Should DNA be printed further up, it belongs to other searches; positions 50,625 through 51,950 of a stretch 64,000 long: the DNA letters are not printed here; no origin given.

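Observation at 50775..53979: Tightly coupled operon nudC - secreted parallel beta-helix protein - secreted di-heme cytochrome c of unknown function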

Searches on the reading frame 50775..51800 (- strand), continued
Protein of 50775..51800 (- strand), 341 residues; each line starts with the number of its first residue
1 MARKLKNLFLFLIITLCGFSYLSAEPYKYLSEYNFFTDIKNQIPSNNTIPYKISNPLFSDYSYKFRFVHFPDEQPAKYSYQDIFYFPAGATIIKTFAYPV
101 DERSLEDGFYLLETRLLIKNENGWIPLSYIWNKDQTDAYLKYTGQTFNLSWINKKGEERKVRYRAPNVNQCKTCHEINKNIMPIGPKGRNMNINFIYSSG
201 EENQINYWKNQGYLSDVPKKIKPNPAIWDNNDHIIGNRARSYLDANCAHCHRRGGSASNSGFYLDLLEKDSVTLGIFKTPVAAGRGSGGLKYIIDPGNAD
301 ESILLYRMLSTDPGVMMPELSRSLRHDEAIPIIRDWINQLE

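Call 79: find_encoding_contigs(protein=P0002, flank=5000, max_places=1)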
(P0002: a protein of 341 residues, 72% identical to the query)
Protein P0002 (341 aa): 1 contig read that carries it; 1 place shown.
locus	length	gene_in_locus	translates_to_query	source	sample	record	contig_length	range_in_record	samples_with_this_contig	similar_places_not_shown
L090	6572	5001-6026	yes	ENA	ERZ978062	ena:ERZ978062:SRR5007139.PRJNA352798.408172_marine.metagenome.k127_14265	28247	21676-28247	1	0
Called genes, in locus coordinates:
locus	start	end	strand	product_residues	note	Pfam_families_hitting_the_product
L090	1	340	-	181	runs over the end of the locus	PF01327:Pep_deformylase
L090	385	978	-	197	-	PF21176:RecR_HhH, PF01751:Toprim, PF13662:Toprim_4, PF21175:RecR_C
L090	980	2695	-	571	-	PF05496:RuvB_N (faint), PF13177:DNA_pol3_delta2, PF13245:AAA_19 (faint), PF00004:AAA, PF13401:AAA_22 (weak), PF22608:DNAX_ATPase_lid, PF12169:DNA_pol3_gamma3, PF12362:DUF3646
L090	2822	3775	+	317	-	PF09296:NUDIX-like, PF09297:Zn_ribbon_NUD, PF00293:NUDIX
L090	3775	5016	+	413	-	PF22842:Pel9A-like_beta_helix (faint), PF05048:NosD (weak), PF13229:Beta_helix, PF05048:NosD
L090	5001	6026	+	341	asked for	-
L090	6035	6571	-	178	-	?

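Call 80: find_encoding_contigs(protein=P0009, flank=5000, max_places=1)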
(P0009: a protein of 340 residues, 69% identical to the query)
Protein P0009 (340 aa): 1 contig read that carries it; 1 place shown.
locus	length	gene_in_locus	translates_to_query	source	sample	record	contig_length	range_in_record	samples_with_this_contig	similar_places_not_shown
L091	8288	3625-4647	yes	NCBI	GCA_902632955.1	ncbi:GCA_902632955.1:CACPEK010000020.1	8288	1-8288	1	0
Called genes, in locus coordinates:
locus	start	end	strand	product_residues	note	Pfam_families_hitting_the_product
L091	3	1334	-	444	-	?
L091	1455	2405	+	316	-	PF09296:NUDIX-like, PF09297:Zn_ribbon_NUD, PF00293:NUDIX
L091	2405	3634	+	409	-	PF13229:Beta_helix, PF05048:NosD, PF13229:Beta_helix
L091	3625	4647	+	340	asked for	-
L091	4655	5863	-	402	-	PF00909:Ammonium_transp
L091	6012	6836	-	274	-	PF00800:PDT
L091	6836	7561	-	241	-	PF02348:CTP_transf_3, PF12804:NTP_transf_3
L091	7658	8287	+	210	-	?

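Call 81: find_encoding_contigs(protein=P0044, flank=5000, max_places=1)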
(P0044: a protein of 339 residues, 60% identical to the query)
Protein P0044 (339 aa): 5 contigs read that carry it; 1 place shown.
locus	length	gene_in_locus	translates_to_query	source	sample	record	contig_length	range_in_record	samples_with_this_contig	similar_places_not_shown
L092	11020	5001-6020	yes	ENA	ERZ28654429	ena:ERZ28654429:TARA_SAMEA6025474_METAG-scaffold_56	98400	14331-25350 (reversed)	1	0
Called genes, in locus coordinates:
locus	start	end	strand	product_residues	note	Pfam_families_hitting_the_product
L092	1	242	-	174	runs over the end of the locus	PF01327:Pep_deformylase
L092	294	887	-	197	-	PF21176:RecR_HhH, PF01751:Toprim (weak), PF13662:Toprim_4, PF21175:RecR_C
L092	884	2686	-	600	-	PF05496:RuvB_N (faint), PF13177:DNA_pol3_delta2, PF00004:AAA, PF13401:AAA_22 (weak), PF22608:DNAX_ATPase_lid, PF12169:DNA_pol3_gamma3, PF12362:DUF3646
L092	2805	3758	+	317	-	PF09296:NUDIX-like, PF09297:Zn_ribbon_NUD, PF00293:NUDIX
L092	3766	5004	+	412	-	PF22842:Pel9A-like_beta_helix (weak), PF13229:Beta_helix, PF05048:NosD, PF13229:Beta_helix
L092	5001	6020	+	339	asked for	-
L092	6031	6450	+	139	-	PF04828:GFA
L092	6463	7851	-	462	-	PF00355:Rieske, PF00848:Ring_hydroxyl_A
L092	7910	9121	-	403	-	PF00909:Ammonium_transp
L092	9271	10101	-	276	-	PF00800:PDT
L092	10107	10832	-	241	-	PF02348:CTP_transf_3, PF12804:NTP_transf_3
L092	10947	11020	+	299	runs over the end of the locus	-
